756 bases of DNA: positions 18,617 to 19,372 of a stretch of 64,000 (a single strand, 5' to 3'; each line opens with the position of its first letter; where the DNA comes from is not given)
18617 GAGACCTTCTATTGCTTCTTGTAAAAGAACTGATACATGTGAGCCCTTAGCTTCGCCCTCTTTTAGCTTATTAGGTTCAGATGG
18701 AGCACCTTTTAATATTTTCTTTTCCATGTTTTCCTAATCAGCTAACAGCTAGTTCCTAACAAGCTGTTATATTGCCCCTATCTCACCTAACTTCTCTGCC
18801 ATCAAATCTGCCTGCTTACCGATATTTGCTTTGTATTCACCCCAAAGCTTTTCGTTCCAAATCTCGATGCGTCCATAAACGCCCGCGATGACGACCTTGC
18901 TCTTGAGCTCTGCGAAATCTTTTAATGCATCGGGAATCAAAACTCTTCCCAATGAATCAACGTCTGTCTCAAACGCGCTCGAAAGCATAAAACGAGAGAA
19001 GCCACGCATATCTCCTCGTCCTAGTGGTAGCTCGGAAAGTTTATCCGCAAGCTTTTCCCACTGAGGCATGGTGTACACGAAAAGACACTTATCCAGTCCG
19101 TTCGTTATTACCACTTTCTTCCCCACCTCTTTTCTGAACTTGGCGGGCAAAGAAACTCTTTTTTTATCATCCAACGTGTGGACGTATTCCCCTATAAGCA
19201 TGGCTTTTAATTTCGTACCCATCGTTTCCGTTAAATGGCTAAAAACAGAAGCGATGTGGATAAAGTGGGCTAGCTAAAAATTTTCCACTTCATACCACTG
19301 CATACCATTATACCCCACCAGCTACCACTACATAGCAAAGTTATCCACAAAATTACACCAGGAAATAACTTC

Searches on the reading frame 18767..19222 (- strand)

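Call 76: search_protein_families(library=pfam, proteins=[window:18767-19222:-], max_evalue=0.01)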
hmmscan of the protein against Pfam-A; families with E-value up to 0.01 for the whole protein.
window:18767-19222:- (151 aa): 1 family
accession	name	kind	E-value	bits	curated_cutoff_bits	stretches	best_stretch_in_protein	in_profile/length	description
PF02381.23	MraZ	-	9.8e-31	106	23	2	8-77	1-71/72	MraZ protein, putative antitoxin-like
